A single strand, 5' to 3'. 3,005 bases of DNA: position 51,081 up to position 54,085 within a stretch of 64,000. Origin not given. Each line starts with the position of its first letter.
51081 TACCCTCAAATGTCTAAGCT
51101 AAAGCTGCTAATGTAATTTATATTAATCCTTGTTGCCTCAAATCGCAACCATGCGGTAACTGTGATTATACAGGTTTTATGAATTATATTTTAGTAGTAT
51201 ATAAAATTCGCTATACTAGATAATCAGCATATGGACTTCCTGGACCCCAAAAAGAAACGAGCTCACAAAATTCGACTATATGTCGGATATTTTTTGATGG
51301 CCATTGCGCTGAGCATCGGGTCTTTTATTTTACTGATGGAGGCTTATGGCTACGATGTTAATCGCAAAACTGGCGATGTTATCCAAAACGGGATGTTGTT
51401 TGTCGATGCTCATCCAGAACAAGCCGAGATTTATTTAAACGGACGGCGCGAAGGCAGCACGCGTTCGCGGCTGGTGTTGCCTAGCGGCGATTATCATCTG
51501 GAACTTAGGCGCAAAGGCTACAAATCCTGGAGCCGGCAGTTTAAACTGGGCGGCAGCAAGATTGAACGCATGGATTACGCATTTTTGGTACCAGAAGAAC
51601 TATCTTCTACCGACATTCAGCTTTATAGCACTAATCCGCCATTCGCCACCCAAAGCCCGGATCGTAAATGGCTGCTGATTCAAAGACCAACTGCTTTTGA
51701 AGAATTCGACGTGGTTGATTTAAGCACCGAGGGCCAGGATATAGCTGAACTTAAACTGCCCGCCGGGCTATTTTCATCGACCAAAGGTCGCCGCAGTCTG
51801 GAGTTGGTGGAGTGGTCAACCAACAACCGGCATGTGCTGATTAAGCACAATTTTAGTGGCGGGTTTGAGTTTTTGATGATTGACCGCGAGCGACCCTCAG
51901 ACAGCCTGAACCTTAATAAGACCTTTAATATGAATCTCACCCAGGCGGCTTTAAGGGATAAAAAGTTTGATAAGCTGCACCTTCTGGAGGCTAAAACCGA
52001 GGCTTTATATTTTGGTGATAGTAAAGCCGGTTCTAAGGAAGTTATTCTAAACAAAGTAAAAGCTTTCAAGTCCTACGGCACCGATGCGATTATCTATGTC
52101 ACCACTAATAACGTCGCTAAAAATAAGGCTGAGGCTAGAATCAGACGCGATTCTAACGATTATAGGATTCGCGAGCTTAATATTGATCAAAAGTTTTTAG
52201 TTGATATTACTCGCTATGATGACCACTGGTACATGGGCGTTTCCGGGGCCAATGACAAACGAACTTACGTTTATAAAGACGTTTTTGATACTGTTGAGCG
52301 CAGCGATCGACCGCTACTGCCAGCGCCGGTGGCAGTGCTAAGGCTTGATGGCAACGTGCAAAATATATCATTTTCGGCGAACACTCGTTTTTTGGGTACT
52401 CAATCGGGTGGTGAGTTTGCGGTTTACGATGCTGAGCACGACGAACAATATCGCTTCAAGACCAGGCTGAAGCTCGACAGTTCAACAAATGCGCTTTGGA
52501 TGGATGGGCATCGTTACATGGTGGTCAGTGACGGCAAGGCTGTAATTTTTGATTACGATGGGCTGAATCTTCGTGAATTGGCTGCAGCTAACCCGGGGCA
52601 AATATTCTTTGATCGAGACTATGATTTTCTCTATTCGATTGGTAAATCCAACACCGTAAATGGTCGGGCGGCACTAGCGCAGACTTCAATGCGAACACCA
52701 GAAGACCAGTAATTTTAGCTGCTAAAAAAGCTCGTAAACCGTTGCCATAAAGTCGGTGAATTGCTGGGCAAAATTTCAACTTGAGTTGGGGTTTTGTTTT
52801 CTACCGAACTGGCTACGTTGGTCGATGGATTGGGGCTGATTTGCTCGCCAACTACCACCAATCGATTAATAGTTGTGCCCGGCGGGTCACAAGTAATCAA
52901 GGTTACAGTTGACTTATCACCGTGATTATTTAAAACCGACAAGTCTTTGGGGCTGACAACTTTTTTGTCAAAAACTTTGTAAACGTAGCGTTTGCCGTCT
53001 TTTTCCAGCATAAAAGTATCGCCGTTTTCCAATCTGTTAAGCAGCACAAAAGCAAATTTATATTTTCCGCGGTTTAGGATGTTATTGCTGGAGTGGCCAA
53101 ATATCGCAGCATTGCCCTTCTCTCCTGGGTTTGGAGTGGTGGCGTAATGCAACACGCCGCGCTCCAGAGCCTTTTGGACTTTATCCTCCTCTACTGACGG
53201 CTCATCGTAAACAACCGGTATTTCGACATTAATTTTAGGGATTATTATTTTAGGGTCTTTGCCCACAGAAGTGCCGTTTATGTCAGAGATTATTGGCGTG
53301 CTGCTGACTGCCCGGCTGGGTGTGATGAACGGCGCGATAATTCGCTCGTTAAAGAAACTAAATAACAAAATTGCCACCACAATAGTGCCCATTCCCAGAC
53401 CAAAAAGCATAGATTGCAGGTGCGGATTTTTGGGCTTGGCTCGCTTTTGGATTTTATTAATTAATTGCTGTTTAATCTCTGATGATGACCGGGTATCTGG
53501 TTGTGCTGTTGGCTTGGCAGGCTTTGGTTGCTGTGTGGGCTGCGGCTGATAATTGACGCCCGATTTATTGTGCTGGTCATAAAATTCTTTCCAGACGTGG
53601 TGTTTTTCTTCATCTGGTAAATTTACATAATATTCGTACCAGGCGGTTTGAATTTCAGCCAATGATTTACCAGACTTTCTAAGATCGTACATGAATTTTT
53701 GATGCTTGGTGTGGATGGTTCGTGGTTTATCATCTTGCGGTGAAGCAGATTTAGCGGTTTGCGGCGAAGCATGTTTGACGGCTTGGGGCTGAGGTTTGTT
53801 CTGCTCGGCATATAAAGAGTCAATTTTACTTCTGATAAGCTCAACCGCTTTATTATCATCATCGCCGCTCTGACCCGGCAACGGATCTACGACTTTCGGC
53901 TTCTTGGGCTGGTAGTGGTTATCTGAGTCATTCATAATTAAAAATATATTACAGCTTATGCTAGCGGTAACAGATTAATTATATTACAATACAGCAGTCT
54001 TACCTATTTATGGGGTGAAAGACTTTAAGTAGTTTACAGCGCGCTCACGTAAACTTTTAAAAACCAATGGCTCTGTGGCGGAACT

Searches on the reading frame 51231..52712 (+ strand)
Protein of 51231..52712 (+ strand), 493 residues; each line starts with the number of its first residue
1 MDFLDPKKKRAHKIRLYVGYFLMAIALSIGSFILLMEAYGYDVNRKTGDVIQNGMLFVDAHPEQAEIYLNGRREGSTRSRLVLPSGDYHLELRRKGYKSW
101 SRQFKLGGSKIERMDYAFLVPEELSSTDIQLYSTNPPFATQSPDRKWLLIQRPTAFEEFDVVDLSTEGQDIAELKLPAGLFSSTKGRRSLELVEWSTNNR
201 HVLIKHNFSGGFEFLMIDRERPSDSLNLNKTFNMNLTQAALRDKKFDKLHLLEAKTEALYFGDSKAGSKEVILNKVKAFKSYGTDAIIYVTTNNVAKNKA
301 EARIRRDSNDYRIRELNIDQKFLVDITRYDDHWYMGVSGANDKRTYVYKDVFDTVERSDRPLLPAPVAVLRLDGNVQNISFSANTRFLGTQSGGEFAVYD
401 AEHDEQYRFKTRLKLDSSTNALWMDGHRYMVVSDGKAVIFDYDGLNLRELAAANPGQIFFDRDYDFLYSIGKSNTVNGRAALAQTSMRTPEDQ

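Call 89: search_protein_families(library=pfam, proteins=[window:51231-52712:+], max_evalue=0.001)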
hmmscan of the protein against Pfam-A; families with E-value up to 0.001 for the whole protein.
window:51231-52712:+ (493 aa): 1 family
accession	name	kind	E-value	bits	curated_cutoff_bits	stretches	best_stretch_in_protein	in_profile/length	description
PF08308.17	PEGA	-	9e-09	35.6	20.8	1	54-107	2-56/71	PEGA domain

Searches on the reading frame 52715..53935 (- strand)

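Call 89: search_protein_families(library=pfam, proteins=[window:52715-53935:-], max_evalue=0.001)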
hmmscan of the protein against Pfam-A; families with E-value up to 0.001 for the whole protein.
window:52715-53935:- (406 aa): 1 family
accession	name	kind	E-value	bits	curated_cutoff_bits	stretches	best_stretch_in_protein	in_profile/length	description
PF04203.18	Sortase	-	2.1e-28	99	26.6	1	230-364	1-123/125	Sortase domain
